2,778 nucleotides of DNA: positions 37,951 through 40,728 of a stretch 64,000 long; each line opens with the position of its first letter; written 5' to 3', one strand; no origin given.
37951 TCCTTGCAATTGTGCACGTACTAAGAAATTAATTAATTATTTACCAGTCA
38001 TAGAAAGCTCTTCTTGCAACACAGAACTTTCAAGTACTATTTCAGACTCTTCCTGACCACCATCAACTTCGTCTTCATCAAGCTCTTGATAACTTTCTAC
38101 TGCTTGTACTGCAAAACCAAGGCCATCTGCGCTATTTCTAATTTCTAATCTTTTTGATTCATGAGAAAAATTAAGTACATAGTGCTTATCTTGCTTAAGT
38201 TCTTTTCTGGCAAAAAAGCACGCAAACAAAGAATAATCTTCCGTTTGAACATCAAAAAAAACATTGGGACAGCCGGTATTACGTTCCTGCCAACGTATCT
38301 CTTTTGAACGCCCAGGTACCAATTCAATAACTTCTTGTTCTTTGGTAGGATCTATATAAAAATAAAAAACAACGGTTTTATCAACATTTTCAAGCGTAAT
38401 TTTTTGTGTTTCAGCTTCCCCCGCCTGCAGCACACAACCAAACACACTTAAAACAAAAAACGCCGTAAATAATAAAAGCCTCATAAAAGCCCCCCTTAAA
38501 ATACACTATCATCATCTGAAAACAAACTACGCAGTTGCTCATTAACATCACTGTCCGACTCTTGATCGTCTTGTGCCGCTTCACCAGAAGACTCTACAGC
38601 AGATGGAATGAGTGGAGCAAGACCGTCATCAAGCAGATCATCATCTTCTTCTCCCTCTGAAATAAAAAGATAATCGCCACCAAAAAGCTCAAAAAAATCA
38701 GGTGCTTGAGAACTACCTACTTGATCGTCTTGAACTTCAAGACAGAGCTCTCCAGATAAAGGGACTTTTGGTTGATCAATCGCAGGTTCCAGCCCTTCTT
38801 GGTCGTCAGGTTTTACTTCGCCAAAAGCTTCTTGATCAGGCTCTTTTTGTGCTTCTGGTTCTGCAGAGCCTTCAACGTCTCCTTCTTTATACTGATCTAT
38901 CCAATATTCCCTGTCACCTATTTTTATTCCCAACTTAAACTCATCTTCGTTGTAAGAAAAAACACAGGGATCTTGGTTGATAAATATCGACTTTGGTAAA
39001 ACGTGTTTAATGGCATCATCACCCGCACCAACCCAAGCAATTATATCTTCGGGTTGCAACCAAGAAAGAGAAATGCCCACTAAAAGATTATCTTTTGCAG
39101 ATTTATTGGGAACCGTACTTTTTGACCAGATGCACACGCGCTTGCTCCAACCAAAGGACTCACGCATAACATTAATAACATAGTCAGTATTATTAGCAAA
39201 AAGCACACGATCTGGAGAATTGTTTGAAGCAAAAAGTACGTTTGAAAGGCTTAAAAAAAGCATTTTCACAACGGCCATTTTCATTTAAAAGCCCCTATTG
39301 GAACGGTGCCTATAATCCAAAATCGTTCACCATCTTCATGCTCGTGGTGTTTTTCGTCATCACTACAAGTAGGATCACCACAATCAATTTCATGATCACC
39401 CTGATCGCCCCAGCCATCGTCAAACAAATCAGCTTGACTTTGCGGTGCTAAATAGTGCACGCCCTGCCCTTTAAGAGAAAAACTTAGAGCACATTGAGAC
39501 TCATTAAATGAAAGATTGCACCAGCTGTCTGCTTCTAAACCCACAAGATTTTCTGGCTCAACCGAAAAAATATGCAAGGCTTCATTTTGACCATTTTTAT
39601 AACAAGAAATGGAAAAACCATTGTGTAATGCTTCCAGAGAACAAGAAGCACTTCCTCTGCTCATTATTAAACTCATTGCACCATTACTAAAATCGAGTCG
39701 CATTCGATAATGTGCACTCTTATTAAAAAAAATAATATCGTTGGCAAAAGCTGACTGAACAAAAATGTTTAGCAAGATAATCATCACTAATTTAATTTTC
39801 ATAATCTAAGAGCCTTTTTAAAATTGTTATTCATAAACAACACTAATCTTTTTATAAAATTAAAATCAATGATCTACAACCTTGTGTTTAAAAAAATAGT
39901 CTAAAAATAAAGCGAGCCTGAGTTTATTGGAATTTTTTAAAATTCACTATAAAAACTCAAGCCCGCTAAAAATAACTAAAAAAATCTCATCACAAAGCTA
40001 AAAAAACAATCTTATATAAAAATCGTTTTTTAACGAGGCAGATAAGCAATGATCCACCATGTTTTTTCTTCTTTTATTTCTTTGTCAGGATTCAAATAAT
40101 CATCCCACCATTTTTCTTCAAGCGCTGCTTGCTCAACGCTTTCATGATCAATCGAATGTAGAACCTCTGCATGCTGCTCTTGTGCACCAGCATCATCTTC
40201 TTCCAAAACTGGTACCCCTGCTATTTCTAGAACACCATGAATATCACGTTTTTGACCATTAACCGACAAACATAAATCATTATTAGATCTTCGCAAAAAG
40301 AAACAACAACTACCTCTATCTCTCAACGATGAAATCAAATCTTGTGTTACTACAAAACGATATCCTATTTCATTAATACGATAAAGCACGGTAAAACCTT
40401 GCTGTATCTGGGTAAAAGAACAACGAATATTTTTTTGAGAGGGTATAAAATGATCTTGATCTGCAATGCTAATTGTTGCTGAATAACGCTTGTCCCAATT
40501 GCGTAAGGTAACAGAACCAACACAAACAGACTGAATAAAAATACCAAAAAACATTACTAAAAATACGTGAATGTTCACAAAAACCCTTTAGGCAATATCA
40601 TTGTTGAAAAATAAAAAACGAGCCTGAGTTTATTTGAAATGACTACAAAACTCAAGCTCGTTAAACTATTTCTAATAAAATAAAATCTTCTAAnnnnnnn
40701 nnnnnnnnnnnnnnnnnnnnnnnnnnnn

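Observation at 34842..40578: Ten-gene tandem array of small signal-peptide proteins with a phi-x-phi-x-N-x-S/T strand and acidic tails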

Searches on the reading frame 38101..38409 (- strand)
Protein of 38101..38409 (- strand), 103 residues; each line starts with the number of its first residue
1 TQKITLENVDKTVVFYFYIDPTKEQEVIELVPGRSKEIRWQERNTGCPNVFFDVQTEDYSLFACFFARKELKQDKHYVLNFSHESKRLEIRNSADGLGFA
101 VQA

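Call 28: search_protein_representatives(alignment_id=A2)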
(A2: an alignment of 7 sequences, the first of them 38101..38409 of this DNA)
Query: 7 sequences, 137 profile positions. Proteins with E-value up to 0.001 (for the whole library): 6; up to 1e-10: 4; up to 1e-30: 4. The best 6 are listed.
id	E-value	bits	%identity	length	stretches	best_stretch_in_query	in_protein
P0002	6.2e-52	191.1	-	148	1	1-135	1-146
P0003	3.1e-50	185.6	-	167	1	2-137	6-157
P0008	1.3e-41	157.6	-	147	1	14-130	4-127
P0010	7.0e-35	135.9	-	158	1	1-128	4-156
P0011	1.1e-08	51.0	-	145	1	4-110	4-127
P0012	5.2e-05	39.1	-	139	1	17-130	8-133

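Call 29: predict_structure(alignment_id=A2)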
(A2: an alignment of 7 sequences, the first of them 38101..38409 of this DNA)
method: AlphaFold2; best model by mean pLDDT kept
length: 103 residues; sequences in the alignment: 7
mean_pLDDT: 92.5   pTM: 0.83
mean pLDDT of the five models: 92.5, 91.6, 89.7, 89.4, 89.0
residues with pLDDT >= 90: 85; 70-90: 16; 50-70: 2; < 50: 0
segments of 3 or more residues with pLDDT < 50: none
pLDDT, mean of each block of 10 residues (from residue 1): 95 94 81 95 86 94 95 97 95 94 92
secondary structure, 60 per line:
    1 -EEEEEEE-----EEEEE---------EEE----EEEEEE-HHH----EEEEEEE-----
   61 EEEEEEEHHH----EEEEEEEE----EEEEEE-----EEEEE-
elements in order: E2-8 E14-18 E28-30 E35-40 E49-55 E61-67 E75-82 E87-92 E98-102

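Call 31: fold_search(model_id=the predicted structure, library=pdb)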
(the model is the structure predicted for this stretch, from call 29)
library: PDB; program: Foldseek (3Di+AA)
matches with E <= 10: 1173; with E <= 0.001: 0
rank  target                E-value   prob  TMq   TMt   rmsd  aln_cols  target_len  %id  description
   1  2mca_MODEL_1_A        1.8e-02  1.00  0.57  0.57   4.0        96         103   17  NMR structure of the protein YP_002937094.1 from Eubacterium rectale (released 2013-09-04)
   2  5fid_A                1.8e-02  0.97  0.40  0.33  10.3        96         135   12  Crystal structure of the protein elicitor MoHrip2 from Magnaporthe oryzae (released 2016-12-07)
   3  4jde_B                2.2e-02  0.92  0.41  0.32  10.8       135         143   12  Crystal structure of PUD-1/PUD-2 heterodimer (released 2013-11-06)
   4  1tlm_B                2.3e-02  0.97  0.45  0.40   7.0       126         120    8  STRUCTURAL ASPECTS OF INOTROPIC BIPYRIDINE BINDING: CRYSTAL STRUCTURE DETERMINATION TO 1.9 ANGSTROMS OF THE HUMAN SERU (released 1994-01-31)
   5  5fw7_A                3.4e-02  0.97  0.46  0.42   6.9       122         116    7  Structure of human transthyretin mutant A109V (released 2017-03-08)
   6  5a9i_A                5.9e-02  0.96  0.49  0.30   4.5       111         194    9  Crystal structure of the extracellular domain of PepT2 (released 2015-09-09)
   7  4mrb_B                6.6e-02  0.98  0.49  0.48   4.4       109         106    8  Wild Type Human Transthyretin pH 7.5 (released 2014-01-08)
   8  4deu_A                6.6e-02  0.96  0.48  0.44   6.6       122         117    6  Crystal Structure of the Wild Type TTR Binding Naringenin (TTRwt:NAR) (released 2012-11-21)
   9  1etb_2                6.6e-02  0.89  0.40  0.36   5.4       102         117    7  THE X-RAY CRYSTAL STRUCTURE REFINEMENTS OF NORMAL HUMAN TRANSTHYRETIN AND THE AMYLOIDOGENIC VAL 30-->MET VARIANT TO 1. (released 1995-01-26)
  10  2d8o                  6.6e-02  0.69  0.36  0.20  13.0       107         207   12  Structure of VIL-thaumatin (released 2006-07-11)
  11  9gh5_D                6.6e-02  0.30  0.29  0.17  20.0       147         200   12  Complex of Fusobacterium nucleatum CbpF with human CEACAM1 (released 2025-04-02)
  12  9h7j_A                7.4e-02  0.84  0.41  0.41   7.7       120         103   10  Human Transthyretin in Complex with 5-methyl-4-phenyl-1H-pyrazol-3-amine (released 2025-03-12)
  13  3iwv_B                7.8e-02  0.94  0.46  0.42   5.4       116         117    9  Crystal structure of Y116T mutant of 5-HYDROXYISOURATE HYDROLASE (TRP) (released 2010-09-01)
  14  7pmy_A                7.8e-02  0.93  0.49  0.11   5.8       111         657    8  HsPepT2 bound to Ala-Phe in the inward facing partially occluded conformation (released 2021-10-20)
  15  6cmx_A                7.8e-02  0.30  0.26  0.04  14.8       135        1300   14  Human Teneurin 2 extra-cellular region (released 2018-07-25)
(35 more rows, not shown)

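Call 56: fold_search(model_id=the predicted structure, library=viral)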
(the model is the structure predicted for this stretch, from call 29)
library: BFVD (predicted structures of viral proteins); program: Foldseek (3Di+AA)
matches with E <= 10: 810; with E <= 0.001: 0
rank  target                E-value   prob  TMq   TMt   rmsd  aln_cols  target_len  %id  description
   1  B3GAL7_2              1.9e-02  0.89  0.40  0.06  14.7       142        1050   10  AMDV3_1 [uncultured virus]
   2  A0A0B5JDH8            2.4e-02  0.98  0.44  0.19   5.9       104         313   12  Uncharacterized protein [Pandoravirus inopinatum]
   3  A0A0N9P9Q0            2.7e-02  0.92  0.38  0.17   7.5       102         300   14  (no name in the UniProt tables at hand)
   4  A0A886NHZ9            3.2e-02  0.96  0.45  0.42   6.4       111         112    7  (no name in the UniProt tables at hand)
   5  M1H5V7                3.2e-02  0.92  0.31  0.22   5.2        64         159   14  (no name in the UniProt tables at hand)
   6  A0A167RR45            3.5e-02  0.94  0.46  0.39   7.4       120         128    9  Uncharacterized protein [Powai lake megavirus]
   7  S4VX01                3.7e-02  0.94  0.38  0.40   5.2        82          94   12  Uncharacterized protein [Pandoravirus dulcis]
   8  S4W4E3                4.2e-02  0.96  0.44  0.47   6.9       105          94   12  Uncharacterized protein [Pandoravirus salinus]
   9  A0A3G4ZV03            4.4e-02  0.96  0.49  0.27   4.3       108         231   14  Uncharacterized protein [Edafosvirus sp.]
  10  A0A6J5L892            4.7e-02  0.96  0.37  0.15   4.6        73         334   12  Uncharacterized protein [uncultured Caudovirales phage]
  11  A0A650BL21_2          4.7e-02  0.30  0.26  0.03  13.8       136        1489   15  Replicase polyprotein 1ab [Botrylloides leachii nidovirus]
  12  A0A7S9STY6            5.2e-02  0.75  0.35  0.21  10.8       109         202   15  Uncharacterized protein [Virus NIOZ-UU157]
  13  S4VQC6                5.5e-02  0.98  0.53  0.49   4.4       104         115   10  Uncharacterized protein [Pandoravirus dulcis]
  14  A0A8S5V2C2            6.5e-02  0.99  0.55  0.23   4.0       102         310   10  Uncharacterized protein [CrAss-like virus sp. ctelJ1]
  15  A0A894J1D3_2          6.9e-02  0.30  0.25  0.03  16.2       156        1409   10  Polyprotein [Acheta domesticus iflavirus]
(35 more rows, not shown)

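Call 62: search_solved_structures(query=A2, max_evalue=10)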
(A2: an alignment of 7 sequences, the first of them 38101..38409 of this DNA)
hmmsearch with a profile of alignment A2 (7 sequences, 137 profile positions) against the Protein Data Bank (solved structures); distinct sequences matched with E-value up to 10: 0.

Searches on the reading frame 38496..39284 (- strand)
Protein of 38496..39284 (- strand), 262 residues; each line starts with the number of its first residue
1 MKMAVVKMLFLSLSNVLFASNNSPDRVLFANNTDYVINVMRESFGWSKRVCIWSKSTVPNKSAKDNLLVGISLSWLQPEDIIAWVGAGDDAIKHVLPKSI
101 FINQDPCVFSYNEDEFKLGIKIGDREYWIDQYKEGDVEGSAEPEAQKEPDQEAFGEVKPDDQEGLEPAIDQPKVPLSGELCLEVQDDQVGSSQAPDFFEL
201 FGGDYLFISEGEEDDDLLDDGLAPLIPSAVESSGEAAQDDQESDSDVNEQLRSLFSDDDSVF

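Call 3: search_protein_families(library=pfam, max_evalue=1, proteins=[window:38496-39284:-])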
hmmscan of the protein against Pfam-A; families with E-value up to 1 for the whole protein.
window:38496-39284:- (262 aa): 0 families

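Call 4: search_protein_families(library=ncbifam, max_evalue=1, proteins=[window:38496-39284:-])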
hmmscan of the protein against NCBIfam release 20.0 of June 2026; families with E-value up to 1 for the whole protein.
window:38496-39284:- (262 aa): 0 families

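Call 52: predict_structure(alignment_id=A5)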
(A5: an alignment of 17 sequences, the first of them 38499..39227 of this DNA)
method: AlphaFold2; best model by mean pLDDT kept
length: 243 residues; sequences in the alignment: 17
mean_pLDDT: 63.7   pTM: 0.48
mean pLDDT of the five models: 63.7, 62.2, 61.8, 59.6, 58.2
residues with pLDDT >= 90: 35; 70-90: 52; 50-70: 98; < 50: 58
segments of 3 or more residues with pLDDT < 50: 1-3, 157-193, 201-203, 205-211, 213-216
pLDDT, mean of each block of 10 residues (from residue 1): 65 89 72 80 58 63 86 90 85 95 93 75 58 56 55 47 33 41 38 49 48 48 55 55 47
secondary structure, 60 per line:
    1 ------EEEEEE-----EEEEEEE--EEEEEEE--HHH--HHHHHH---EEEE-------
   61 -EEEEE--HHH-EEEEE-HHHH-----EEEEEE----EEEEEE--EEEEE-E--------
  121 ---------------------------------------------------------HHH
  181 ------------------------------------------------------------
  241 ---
elements in order: E7-12 E18-24 E27-33 H41-46 E50-53 E62-66 E73-77 H79-82 E88-93 E98-103 E106-110

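Call 55: fold_search(model_id=the predicted structure, library=pdb)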
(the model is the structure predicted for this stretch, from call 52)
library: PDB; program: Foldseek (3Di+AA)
matches with E <= 10: 379; with E <= 0.001: 0
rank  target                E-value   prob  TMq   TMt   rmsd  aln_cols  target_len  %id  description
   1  7skn_B                1.7e-01  0.82  0.19  0.48   3.1        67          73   16  De novo synthetic protein DIG8-CC (tetragonal space group) (released 2022-10-12)
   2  4f9p_A                3.5e-01  0.25  0.17  0.20  19.6       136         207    7  Crystal Structure of the Human BTN3A1 Ectodomain in Complex with the 103.2 Single Chain Antibody (released 2012-08-08)
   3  5v1z_A                5.2e-01  0.12  0.12  0.23  13.7       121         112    8  Crystal structure of the RPN13 PRU-RPN2 (932-953)-ubiquitin complex (released 2017-05-03)
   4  6abo_A                5.8e-01  0.18  0.16  0.18   6.5        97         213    8  human XRCC4 and IFFO1 complex (released 2019-07-31)
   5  7sko_B                6.1e-01  0.44  0.18  0.46   3.2        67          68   15  De novo synthetic protein DIG8-CC (orthogonal space group) (released 2022-10-12)
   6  9jqr_E                6.1e-01  0.09  0.14  0.08  22.5       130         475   10  Cryo-EM structure of the Vgamma9Vdelta2 TCR-engaged BTN3A1-BTN3A2-BTN2A1 complex (released 2025-06-18)
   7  9cq3_D                6.5e-01  0.33  0.18  0.21   5.5        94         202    7  The gap-filling complex with Pol mu engaged in the NHEJ pathway (released 2025-04-23)
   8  2w9e_H                6.8e-01  0.04  0.11  0.12  14.3       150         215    8  Structure of ICSM 18 (anti-Prp therapeutic antibody) Fab fragment complexed with human Prp fragment 119-231 (released 2009-02-03)
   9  4v4c_B                7.2e-01  0.25  0.19  0.17   4.9        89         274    9  Crystal Structure of Pyrogallol-Phloroglucinol Transhydroxylase from Pelobacter acidigallici (released 2014-07-09)
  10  8glk_D                7.7e-01  0.16  0.15  0.37   8.5        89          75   16  The Type 9 Secretion System dGldL peak II, NucA substrate bound complex (released 2024-01-31)
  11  5wj7_B                8.6e-01  0.28  0.18  0.21   5.9        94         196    7  Crystal Structure of Amino Acids 1733-1797 of Human Beta Cardiac Myosin Fused to Xrcc4 (released 2017-08-09)
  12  3fn1_A                8.6e-01  0.15  0.15  0.29   5.8        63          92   13  E2-RING expansion of the NEDD8 cascade confers specificity to cullin modification. (released 2009-03-17)
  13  2avt_A                8.6e-01  0.13  0.15  0.11  11.2       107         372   12  Crystal structure of the beta subunit from DNA polymerase of Streptococcus pyogenes (released 2006-01-24)
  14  3r4r_B                9.1e-01  0.35  0.26  0.24   7.2       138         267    9  Crystal structure of a fimbrial assembly protein (BDI_3522) from Parabacteroides distasonis ATCC 8503 at 2.38 A resolu (released 2011-03-30)
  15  3sd2                  9.1e-01  0.25  0.16  0.36   3.8        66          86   15  Crystal structure of a putative member of duf3244 protein family (BT_3571) from Bacteroides thetaiotaomicron vpi-5482 at (released 2011-06-29)
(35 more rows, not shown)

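Call 64: search_protein_families(library=padloc, max_evalue=0.1, proteins=[window:38496-39284:-])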
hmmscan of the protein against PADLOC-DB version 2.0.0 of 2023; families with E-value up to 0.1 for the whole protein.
window:38496-39284:- (262 aa): 0 families

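Call 65: search_protein_families(library=phrogs, max_evalue=0.1, proteins=[window:38496-39284:-])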
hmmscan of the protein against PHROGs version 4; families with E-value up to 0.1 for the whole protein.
window:38496-39284:- (262 aa): 0 families

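Call 77: find_related_loci(query=window:38496-39284:-, collection=viral_contigs, flank=5000)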
Query window:38496-39284:- (262 aa) in viral_contigs; peptide patterns used: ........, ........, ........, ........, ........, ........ (x = any residue, [..] = any of these).
3 stretches matched a pattern, but none encodes a relative of the query by tblastn (E <= 1e-3).

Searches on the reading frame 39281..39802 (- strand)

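Call 3: search_protein_families(library=pfam, max_evalue=1, proteins=[window:39281-39802:-])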
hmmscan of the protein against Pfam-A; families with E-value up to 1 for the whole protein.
window:39281-39802:- (173 aa): 0 families

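Call 4: search_protein_families(library=ncbifam, max_evalue=1, proteins=[window:39281-39802:-])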
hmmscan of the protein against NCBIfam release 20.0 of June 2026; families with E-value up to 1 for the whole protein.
window:39281-39802:- (173 aa): 0 families

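Call 64: search_protein_families(library=padloc, max_evalue=0.1, proteins=[window:39281-39802:-])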
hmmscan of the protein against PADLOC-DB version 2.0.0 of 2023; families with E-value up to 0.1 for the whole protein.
window:39281-39802:- (173 aa): 0 families

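Call 65: search_protein_families(library=phrogs, max_evalue=0.1, proteins=[window:39281-39802:-])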
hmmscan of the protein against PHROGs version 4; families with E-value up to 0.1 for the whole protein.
window:39281-39802:- (173 aa): 1 family
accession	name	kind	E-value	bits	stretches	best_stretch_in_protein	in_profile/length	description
phrog_33725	-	unknown function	0.056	13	1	27-90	310-372/395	-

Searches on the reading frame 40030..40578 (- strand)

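Call 3: search_protein_families(library=pfam, max_evalue=1, proteins=[window:40030-40578:-])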
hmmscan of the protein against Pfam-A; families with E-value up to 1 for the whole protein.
window:40030-40578:- (182 aa): 0 families

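Call 4: search_protein_families(library=ncbifam, max_evalue=1, proteins=[window:40030-40578:-])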
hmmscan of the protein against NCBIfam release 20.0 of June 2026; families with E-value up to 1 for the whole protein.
window:40030-40578:- (182 aa): 0 families

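Call 64: search_protein_families(library=padloc, max_evalue=0.1, proteins=[window:40030-40578:-])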
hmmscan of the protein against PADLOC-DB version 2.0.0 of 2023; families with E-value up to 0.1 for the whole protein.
window:40030-40578:- (182 aa): 0 families

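Call 65: search_protein_families(library=phrogs, max_evalue=0.1, proteins=[window:40030-40578:-])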
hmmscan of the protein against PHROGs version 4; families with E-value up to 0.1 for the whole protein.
window:40030-40578:- (182 aa): 2 families
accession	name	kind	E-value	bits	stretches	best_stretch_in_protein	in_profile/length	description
phrog_22865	-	unknown function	0.036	15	1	83-149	12-80/88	-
phrog_28361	-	unknown function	0.06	14.7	0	72-116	15-59/75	-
